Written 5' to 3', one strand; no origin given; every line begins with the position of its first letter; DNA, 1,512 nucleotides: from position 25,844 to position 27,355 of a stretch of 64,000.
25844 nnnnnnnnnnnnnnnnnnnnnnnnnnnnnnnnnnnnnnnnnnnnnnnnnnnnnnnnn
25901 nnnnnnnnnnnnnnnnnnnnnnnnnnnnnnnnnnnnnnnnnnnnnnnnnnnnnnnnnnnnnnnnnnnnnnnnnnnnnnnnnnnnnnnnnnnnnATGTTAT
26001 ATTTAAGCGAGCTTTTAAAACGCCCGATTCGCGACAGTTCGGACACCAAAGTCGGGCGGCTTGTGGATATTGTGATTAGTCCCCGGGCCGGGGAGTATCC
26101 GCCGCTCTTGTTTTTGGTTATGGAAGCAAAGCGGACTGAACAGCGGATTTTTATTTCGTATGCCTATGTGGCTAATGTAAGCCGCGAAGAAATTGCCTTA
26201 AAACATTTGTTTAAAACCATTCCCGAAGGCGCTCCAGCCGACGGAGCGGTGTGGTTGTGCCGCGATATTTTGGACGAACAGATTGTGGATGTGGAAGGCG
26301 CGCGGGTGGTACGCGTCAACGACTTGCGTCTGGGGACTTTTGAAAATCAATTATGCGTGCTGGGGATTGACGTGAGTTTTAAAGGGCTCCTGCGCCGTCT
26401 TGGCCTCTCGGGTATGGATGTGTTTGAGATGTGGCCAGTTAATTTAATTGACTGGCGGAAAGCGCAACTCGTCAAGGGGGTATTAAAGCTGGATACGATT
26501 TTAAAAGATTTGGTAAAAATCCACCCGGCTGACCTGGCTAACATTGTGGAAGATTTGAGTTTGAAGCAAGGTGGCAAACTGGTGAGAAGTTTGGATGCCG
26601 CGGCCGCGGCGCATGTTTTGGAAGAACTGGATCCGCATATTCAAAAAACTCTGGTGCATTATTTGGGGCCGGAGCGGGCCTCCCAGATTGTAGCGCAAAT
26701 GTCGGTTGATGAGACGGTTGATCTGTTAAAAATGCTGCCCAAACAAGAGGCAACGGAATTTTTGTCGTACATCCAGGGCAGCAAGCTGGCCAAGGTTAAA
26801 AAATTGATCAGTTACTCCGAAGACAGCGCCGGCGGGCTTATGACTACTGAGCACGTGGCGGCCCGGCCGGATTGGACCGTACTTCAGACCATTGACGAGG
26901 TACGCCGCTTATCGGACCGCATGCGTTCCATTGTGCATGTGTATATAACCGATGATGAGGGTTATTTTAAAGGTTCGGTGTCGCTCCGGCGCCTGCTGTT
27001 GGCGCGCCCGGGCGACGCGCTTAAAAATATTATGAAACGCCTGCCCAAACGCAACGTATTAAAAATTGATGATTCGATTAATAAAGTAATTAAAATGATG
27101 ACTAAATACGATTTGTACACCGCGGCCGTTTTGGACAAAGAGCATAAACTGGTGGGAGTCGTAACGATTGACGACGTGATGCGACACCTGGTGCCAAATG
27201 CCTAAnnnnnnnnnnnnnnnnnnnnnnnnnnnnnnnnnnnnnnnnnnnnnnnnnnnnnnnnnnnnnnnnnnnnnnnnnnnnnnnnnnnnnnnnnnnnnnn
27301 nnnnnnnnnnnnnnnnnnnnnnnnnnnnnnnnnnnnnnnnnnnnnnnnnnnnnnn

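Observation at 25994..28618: Divergent NRAMP transporter lacking DPGN/MPH motifs paired with a soluble MgtE-N/CBS protein: candidate NRMT-like Mg2+ uptake system in two pieces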

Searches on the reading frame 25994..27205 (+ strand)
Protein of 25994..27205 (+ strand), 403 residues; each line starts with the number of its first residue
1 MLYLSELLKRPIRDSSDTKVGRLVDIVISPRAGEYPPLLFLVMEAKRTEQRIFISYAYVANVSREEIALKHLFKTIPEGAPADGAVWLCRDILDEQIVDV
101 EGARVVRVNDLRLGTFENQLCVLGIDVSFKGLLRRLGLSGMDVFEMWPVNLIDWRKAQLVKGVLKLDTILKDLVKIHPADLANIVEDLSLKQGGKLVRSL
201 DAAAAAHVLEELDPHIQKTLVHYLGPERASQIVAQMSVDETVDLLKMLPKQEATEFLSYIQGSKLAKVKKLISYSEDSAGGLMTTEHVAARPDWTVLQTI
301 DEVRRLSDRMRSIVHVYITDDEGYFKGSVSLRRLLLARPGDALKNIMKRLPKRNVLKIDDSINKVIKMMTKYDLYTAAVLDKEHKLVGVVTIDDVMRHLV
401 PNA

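Call 3: search_protein_families(library=pfam, proteins=[window:25994-27205:+], max_evalue=0.01)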
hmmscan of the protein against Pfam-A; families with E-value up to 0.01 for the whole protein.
window:25994-27205:+ (403 aa): 4 families
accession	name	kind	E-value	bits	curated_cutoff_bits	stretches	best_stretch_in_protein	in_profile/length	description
PF03448.22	MgtE_N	-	8.9e-24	84.4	25.9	1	176-277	1-102/102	MgtE intracellular N domain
PF00571.33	CBS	-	1.5e-14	54.4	24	2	355-399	11-55/57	CBS domain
PF05239.21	PRC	-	1.7e-06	28.4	21.2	1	2-61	4-61/78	PRC-barrel domain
PF05258.17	DciA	-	0.0092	16.6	24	0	158-232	14-87/89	Dna[CI] antecedent, DciA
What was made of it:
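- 25994..27205 (+): Partner gene: 403-aa soluble PRC / beta-domain / MgtE_N / CBS-pair protein. Pfam PRC, MgtE_N and CBS (call 3).
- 25994..26203 (+): Partner residues 1-70: PRC-barrel domain. Pfam PF05239, 28.4 bits against a 21.2 cutoff (call 3).
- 26489..26824 (+): Partner residues 166-277: MgtE_N helical domain. D239 and D243 are equivalent to T. thermophilus MgtE D91 (site Mg4) and D95 (site Mg6). Pfam (call 3).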

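Call 4: search_protein_families(library=ncbifam, proteins=[window:25994-27205:+], max_evalue=0.01)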
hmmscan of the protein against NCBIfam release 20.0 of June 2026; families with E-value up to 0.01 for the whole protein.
window:25994-27205:+ (403 aa): 9 families
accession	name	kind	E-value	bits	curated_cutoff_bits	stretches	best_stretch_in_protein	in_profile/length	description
TIGR00400.1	mgtE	equivalog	6.3e-44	150.5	232.75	1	166-397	20-249/450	magnesium transporter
NF053603.1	HhpR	exception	4.1e-08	32.7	520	1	310-399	32-117/282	CBS domain-containing high hydrostatic pressure regulator HhpR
NF038279.1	TF_CBS_SpxR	exception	0.00013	20.9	600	1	290-399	196-305/427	CBS-HotDog domain-containing transcription factor SpxR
TIGR01302.1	IMP_dehydrog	equivalog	0.00013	20.9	481.5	1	298-398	97-199/450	IMP dehydrogenase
NF011443.0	PRK14869.1-5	equivalog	0.00053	18.6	335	1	353-398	79-124/546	putative manganese-dependent inorganic diphosphatase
NF011440.0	PRK14869.1-2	equivalog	0.0024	16.6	746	1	354-400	78-124/541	putative manganese-dependent inorganic diphosphatase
NF041552.1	TF_PrdR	equivalog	0.0033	15.8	795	1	343-397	8-60/577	sigma-54 dependent transcriptional regulator PrdR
TIGR01186.1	proV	subfamily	0.0042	16.2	326.6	0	343-396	241-295/363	betaine/proline/choline family ABC transporter ATP-binding protein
NF011442.0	PRK14869.1-4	equivalog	0.0082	14.6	400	0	352-397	256-301/543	putative manganese-dependent inorganic diphosphatase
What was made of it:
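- On MgtE Mg2+ channel (for the 403-aa protein): TIGR00400 matches only profile positions 20-249 of 450 and scores 150.5 against a 232.75 cutoff (call 4).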

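Call 8: search_solved_structures(query=window:25994-27205:+, max_evalue=0.01, show_alignments=1)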
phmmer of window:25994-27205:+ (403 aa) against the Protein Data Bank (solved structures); distinct sequences matched with E-value up to 0.01: 12.
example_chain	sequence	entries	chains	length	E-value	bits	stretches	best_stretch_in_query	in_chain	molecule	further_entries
2yvy_A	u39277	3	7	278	1.7e-32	116.1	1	171-398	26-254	Mg2+ transporter MgtE | Magnesium transporter MgtE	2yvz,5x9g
2yvx_A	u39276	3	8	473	1.7e-32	116.1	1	139-398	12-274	Mg2+ transporter MgtE | Magnesium transporter MgtE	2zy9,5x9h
8gpv_A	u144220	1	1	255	2.1e-30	109.2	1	169-396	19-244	Magnesium transporter MgtE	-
2oux_A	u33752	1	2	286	2.5e-23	86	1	206-396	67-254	Magnesium transporter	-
8gps_A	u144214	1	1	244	1.1e-19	74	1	171-398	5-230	MgtE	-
2yzq_A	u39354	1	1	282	3e-06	29.8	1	318-398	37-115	Putative uncharacterized protein PH1780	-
9e6q_3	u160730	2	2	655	7.8e-05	25.1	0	356-397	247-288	Putative signal-transduction protein with CBS domains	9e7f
3kpb_A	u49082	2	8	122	0.00011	24.6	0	346-397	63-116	Uncharacterized protein MJ0100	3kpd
3kpc_A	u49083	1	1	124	0.00011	24.6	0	346-397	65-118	Uncharacterized protein MJ0100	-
2p9m_A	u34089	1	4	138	0.002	20.4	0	341-400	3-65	Hypothetical protein MJ0922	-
9znf_4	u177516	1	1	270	0.003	19.9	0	336-399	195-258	CBS domain-containing protein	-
1vrd_A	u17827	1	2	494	0.0053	19.1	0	286-399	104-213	inosine-5'-monophosphate dehydrogenase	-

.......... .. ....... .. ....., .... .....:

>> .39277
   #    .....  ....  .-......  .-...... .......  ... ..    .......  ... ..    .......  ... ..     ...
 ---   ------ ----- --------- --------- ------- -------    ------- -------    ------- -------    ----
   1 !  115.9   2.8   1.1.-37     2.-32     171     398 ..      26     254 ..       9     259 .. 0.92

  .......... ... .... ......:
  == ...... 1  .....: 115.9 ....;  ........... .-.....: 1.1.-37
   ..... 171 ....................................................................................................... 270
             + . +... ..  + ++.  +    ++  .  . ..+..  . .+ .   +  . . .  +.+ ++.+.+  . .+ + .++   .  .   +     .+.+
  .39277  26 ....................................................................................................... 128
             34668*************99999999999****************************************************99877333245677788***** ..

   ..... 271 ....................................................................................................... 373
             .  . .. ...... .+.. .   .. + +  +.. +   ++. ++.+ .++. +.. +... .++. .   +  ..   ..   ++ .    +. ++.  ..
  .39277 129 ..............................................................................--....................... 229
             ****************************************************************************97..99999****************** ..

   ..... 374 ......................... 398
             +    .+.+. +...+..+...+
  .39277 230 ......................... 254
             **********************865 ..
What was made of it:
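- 25994..27205 (+): Best PDB sequence hit is the T. thermophilus MgtE cytosolic domain, E 1.7e-32 (call 8).
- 26489..26824 (+): Alignment to 2yvy (call 8).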

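Call 23: find_homologous_proteins(query=window:25994-27205:+)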
Query window:25994-27205:+ (403 aa): 4042 proteins with E <= 0.001 among 8000 candidates; the best 120 are listed.
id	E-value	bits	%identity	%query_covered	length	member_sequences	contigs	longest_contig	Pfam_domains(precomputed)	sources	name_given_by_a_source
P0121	6.3e-259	876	100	100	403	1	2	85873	PF00571.34,PF05239.22,PF03448.23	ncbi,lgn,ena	-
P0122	3.6e-221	752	84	100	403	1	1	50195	PF00571.34,PF03448.23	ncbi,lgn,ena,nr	ncbi:MAG: magnesium transporter [Candidatus Magasanikbacteria bacterium]|nr:magnesium transporter [C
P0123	6.7e-175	600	68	100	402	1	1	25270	PF00571.34,PF05239.22,PF03448.23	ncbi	-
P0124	3.7e-169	581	67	100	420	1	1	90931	PF00571.34,PF03448.23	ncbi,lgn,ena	-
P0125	1.4e-167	576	67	100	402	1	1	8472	PF00571.34,PF05239.22,PF03448.23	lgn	-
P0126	1.2e-164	566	66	100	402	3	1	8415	PF14842.12,PF00571.34,PF03448.23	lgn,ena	-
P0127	3.4e-162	558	63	100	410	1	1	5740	PF00571.34,PF03448.23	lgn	-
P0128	4.0e-158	544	62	100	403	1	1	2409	PF00571.34,PF03448.23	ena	-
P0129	1.7e-154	533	60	100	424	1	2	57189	PF18489.8,PF00571.34,PF03448.23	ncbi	-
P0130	8.8e-153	527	59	100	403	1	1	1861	PF18489.8,PF00571.34,PF03448.23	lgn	-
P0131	9.9e-153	527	61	100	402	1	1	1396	PF00571.34,PF03448.23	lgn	-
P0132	6.4e-151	521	60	100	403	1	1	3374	PF00571.34,PF05239.22,PF03448.23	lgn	-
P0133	2.5e-149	516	58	100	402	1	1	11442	PF00571.34,PF05239.22,PF03448.23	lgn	-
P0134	1.1e-147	510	57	100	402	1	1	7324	PF00571.34,PF03448.23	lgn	-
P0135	2.4e-147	509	57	100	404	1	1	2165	PF00571.34,PF05239.22,PF03448.23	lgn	-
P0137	1.2e-146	507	55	100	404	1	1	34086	PF00571.34,PF05239.22,PF03448.23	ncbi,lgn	-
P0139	1.8e-146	506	57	100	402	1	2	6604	PF00571.34,PF05239.22,PF03448.23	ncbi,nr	ncbi:CBS domain-containing protein [Patescibacteria group bacterium]|nr:CBS domain-containing protei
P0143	9.6e-146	504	55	100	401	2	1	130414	PF00571.34,PF05239.22,PF03448.23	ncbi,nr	ncbi:MAG: CBS domain-containing protein [Candidatus Magasanikbacteria bacterium]|nr:CBS domain-conta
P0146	4.6e-145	502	57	100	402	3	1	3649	PF00571.34,PF05239.22,PF03448.23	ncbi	-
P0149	1.1e-143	497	59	100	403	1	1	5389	PF00571.34,PF05239.22,PF03448.23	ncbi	-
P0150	4.4e-143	495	59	100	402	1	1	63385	PF00571.34,PF05239.22,PF03448.23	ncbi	-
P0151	1.4e-142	493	57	100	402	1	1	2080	PF00571.34,PF05239.22,PF03448.23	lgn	-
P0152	1.5e-142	493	57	100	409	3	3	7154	PF00571.34,PF05239.22,PF03448.23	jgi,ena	-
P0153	2.1e-142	493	56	100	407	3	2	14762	PF14842.12,PF00571.34,PF05239.22,PF03448.23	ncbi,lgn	-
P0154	2.5e-142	492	56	100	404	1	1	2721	PF00571.34,PF05239.22,PF03448.23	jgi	jgi:magnesium transporter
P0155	3.6e-141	489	56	100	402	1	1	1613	PF00571.34,PF05239.22,PF03448.23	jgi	jgi:sporulation protein YlmC with PRC-barrel domain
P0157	8.5e-141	487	55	100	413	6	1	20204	PF00571.34,PF05239.22,PF03448.23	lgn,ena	-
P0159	4.6e-140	485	55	100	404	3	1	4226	PF00571.34,PF05239.22,PF03448.23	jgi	-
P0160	4.9e-140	485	56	100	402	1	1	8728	PF00571.34,PF05239.22,PF03448.23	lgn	-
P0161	6.7e-139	481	57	100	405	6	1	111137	PF00571.34,PF03448.23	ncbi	-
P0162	1.0e-138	481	53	100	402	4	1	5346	PF00571.34,PF05239.22,PF03448.23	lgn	-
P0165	3.3e-138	479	58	100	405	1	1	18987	PF00571.34,PF05239.22,PF03448.23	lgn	-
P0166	3.6e-138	479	58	100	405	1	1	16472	PF00571.34,PF05239.22,PF03448.23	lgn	-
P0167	4.7e-138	478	55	100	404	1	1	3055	PF00571.34,PF05239.22,PF03448.23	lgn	-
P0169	8.5e-138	478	57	100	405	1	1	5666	PF00571.34,PF05239.22,PF03448.23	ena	-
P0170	1.9e-137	476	56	100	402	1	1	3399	PF00571.34,PF05239.22,PF03448.23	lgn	-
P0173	4.2e-137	475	55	100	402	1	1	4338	PF00571.34,PF05239.22,PF03448.23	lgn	-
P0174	6.8e-137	475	56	100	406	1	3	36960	PF00571.34,PF05239.22,PF03448.23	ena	-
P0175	7.1e-137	475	55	100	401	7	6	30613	PF14841.12,PF00571.34,PF05239.22,PF03448.23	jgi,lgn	jgi:CBS domain-containing protein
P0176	7.7e-137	474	53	100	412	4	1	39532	PF00571.34,PF05239.22,PF03448.23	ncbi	ncbi:MAG: CBS domain-containing protein [Candidatus Magasanikbacteria bacterium]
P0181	6.6e-136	471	56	100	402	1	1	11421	PF00571.34,PF05239.22,PF03448.23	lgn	-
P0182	8.0e-136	471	54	100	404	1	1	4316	PF00571.34,PF05239.22,PF03448.23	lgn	-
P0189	8.7e-135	468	56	100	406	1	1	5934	PF00571.34,PF05239.22,PF03448.23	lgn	-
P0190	8.8e-135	468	55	100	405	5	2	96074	PF00571.34,PF05239.22,PF03448.23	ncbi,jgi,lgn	-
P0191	1.6e-134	467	55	100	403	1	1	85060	PF00571.34,PF05239.22,PF03448.23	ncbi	-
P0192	1.9e-134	467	55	100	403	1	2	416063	PF00571.34,PF05239.22,PF03448.23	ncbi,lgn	-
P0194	6.0e-134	465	56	100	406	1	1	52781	PF00571.34,PF05239.22,PF03448.23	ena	-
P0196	1.2e-133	464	54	100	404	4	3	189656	PF00571.34,PF05239.22,PF03448.23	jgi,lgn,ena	jgi:CBS domain-containing protein/sporulation protein YlmC with PRC-barrel domain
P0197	1.4e-133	464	56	100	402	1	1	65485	PF00571.34,PF05239.22,PF03448.23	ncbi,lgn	-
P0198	3.2e-133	463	57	100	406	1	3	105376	PF00571.34,PF05239.22,PF03448.23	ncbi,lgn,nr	ncbi:MAG: CBS domain-containing protein [Candidatus Doudnabacteria bacterium]|nr:CBS domain-containi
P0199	5.7e-133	462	53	100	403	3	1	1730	PF00571.34,PF05239.22,PF03448.23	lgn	-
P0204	1.8e-132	460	54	100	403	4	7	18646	PF00571.34,PF05239.22,PF03448.23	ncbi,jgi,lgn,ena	-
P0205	2.4e-132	460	53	100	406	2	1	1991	PF00571.34,PF05239.22,PF03448.23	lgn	-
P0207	3.0e-132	459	56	100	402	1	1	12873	PF00571.34,PF05239.22,PF03448.23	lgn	-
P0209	4.5e-132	459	54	100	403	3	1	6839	PF00571.34,PF05239.22,PF03448.23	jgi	-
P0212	2.0e-131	457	54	100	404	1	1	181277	PF00571.34,PF03448.23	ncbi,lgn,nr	ncbi:MAG: CBS domain-containing protein [bacterium]|nr:CBS domain-containing protein [bacterium]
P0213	2.6e-131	456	54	100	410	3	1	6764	PF00571.34,PF05239.22,PF03448.23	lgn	-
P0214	3.1e-131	456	54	100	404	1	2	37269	PF00571.34,PF05239.22,PF03448.23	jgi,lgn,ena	-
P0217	5.1e-131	455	55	100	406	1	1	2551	PF00571.34,PF05239.22,PF03448.23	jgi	jgi:CBS domain-containing protein/sporulation protein YlmC with PRC-barrel domain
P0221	1.0e-130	454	55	100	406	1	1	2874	PF00571.34,PF05239.22,PF03448.23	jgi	jgi:sporulation protein YlmC with PRC-barrel domain/flagellar motility protein MotE (MotC chaperone)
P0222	1.2e-130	454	53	100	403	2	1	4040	PF00571.34,PF05239.22,PF03448.23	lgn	-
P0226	4.7e-130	452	51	100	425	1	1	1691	PF00571.34,PF05239.22,PF03448.23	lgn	-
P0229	2.3e-129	450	54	100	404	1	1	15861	PF00571.34,PF05239.22,PF03448.23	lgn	-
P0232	3.6e-129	449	53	100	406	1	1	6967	PF00571.34,PF05239.22,PF03448.23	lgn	-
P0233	6.1e-129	448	54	100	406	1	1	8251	PF00571.34,PF05239.22,PF03448.23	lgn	-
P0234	1.3e-128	447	52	100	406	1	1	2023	PF00571.34,PF05239.22,PF03448.23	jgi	-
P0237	1.7e-128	447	52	100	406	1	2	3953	PF00571.34,PF05239.22,PF03448.23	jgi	-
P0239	2.2e-128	447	53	100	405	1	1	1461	PF00571.34,PF05239.22,PF03448.23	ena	-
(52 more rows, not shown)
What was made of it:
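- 25994..27205 (+): At least 120 clusters of about 400 aa with 50-84% identity over essentially full length (call 23).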

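Call 67: predict_structure(alignment_id=A3)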
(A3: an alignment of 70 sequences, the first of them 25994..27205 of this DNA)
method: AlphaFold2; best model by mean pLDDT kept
length: 403 residues; sequences in the alignment: 70
mean_pLDDT: 85.7   pTM: 0.60
mean pLDDT of the five models: 85.7, 85.2, 84.2, 83.0, 82.2
residues with pLDDT >= 90: 163; 70-90: 219; 50-70: 12; < 50: 9
segments of 3 or more residues with pLDDT < 50: 162-170
pLDDT, mean of each block of 10 residues (from residue 1): 91 94 93 87 88 93 92 89 87 81 80 92 90 83 77 79 44 66 80 80 86 87 85 86 85 82 83 85 89 96 86 88 94 94 93 87 91 91 92 85 68
secondary structure, 60 per line:
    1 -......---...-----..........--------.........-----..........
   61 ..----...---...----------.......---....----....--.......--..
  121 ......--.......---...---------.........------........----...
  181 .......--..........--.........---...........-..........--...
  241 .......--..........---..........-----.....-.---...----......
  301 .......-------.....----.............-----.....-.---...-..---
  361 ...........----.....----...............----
elements in order: H4-7 E11-13 E19-28 E37-45 E51-55 E59-62 E67-69 H88-92 E96-99 E104-107 E110-116 E119-126 H129-135 E151-153 E157-159 H166-173 H178-187 H190-199 H202-210 H214-224 H226-235 H238-247 H250-259 H263-272 H279-282 E288-290 H296-307 E315-319 E324-330 H331-336 H343-346 H362-371 E376-380 E385-391 H392-399
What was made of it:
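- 25994..27205 (+): AF2 model mean pLDDT 85.7 (call 67).
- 25994..26203 (+): Beta strands in the AF2 model (call 67).
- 26246..26473 (+): Partner residues about 85-160: second beta domain with motif RD-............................, the most conserved part of the partner family and absent from MgtE. AF2 strands at 96-126, block pLDDT 80-92 (call 67).
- On MgtE Mg2+ channel (for the 403-aa protein): The AF2 model has no membrane helices (call 67).
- Checked: The 403-aa protein ends 5 residues after the CBS pair, so it has no plug helix or membrane domain (calls 8, 67).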

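Call 70: fold_search(model_id=the predicted structure, library=pdb)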
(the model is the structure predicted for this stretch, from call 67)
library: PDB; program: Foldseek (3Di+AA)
matches with E <= 10: 917; with E <= 0.001: 366
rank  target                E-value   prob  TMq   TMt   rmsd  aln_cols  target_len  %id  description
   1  2zy9_A                2.6e-20  1.00  0.52  0.49   2.4       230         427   34  Improved crystal structure of magnesium transporter MgtE (released 2009-12-01)
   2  8gpv                  3.4e-20  1.00  0.55  0.86   1.8       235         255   30  Cytoplasmic domain structure of the MgtE Mg2+ channel from Clostridiales bacterium (released 2023-04-19)
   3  2yvy                  4.3e-20  1.00  0.54  0.85   2.6       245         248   32  Crystal structure of magnesium transporter MgtE cytosolic domain, Mg2+ bound form (released 2007-09-04)
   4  2yvx_A                9.7e-20  1.00  0.52  0.48   2.4       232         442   33  Crystal structure of magnesium transporter MgtE (released 2007-09-04)
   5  5x9g_C                2.0e-19  1.00  0.52  0.83   3.2       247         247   32  Crystal structure of the cytosolic domain of the Mg2+ channel MgtE in complex with ATP (released 2017-08-16)
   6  2zy9_B                3.2e-19  1.00  0.52  0.49   2.9       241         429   32  Improved crystal structure of magnesium transporter MgtE (released 2009-12-01)
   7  5x9h_B                7.0e-19  1.00  0.51  0.48   2.5       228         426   34  Crystal structure of the Mg2+ channel MgtE in complex with ATP (released 2017-08-16)
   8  2oux_B                3.4e-18  1.00  0.56  0.86   2.4       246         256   25  Crystal structure of the soluble part of a magnesium transporter (released 2007-03-20)
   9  2oux_A                3.8e-18  1.00  0.55  0.84   2.2       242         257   24  Crystal structure of the soluble part of a magnesium transporter (released 2007-03-20)
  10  8gps                  6.0e-18  1.00  0.52  0.90   1.9       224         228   22  Cytoplasmic domain structure of the MgtE Mg2+ channel from Chryseobacterium hispalense (released 2023-04-19)
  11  3kxr                  1.1e-09  1.00  0.32  0.69   5.3       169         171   16  Structure of the cystathionine beta-synthase pair domain of the putative Mg2+ transporter SO5017 from Shewanella oneiden (released 2009-12-15)
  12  1vr9_A                2.4e-08  1.00  0.27  0.83   2.6       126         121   20  CRYSTAL STRUCTURE OF A CBS DOMAIN PAIR/ACT DOMAIN PROTEIN (TM0892) FROM THERMOTOGA MARITIMA AT 1.70 A RESOLUTION (released 2005-03-15)
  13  8qqp_A                1.1e-07  1.00  0.27  0.24   6.6       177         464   17  Mycobacterium smegmatis inosine monophosphate dehydrogenase (IMPDH) ATP+GTP-bound form, super-compressed (released 2024-08-14)
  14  7m1t_A                1.3e-07  1.00  0.27  0.34  22.0       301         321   13  Crystal structure of an archaeal CNNM, MtCorB, with C-terminal deletion in complex with Mg2+-ATP (released 2021-06-16)
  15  2p9m_C                1.5e-07  1.00  0.28  0.81   3.4       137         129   20  Crystal structure of conserved hypothetical protein MJ0922 from Methanocaldococcus jannaschii DSM 2661 (released 2007-07-03)
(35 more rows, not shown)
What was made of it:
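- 25994..27205 (+): Foldseek to MgtE cytosolic domains gives TM 0.85-0.90 normalised by target length (call 70).
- On MgtE Mg2+ channel (for the 403-aa protein): Calls 3, 8, 70.
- Closest known: MgtE Mg2+ channel. Same: The N domain plus CBS pair share sequence (E 1.7e-32; call 8) and fold (TM 0.85 normalised by target; call 70).
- The fold matches MgtE cytosolic domains (rmsd 1.8-2.6 A, TM 0.85-0.90 normalised by target; call 70). CBS pairs commonly bind adenosine nucleotides; many Foldseek hits are nucleotide-bound CBS proteins, and MgtE itself binds ATP (5x9g; call 70).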
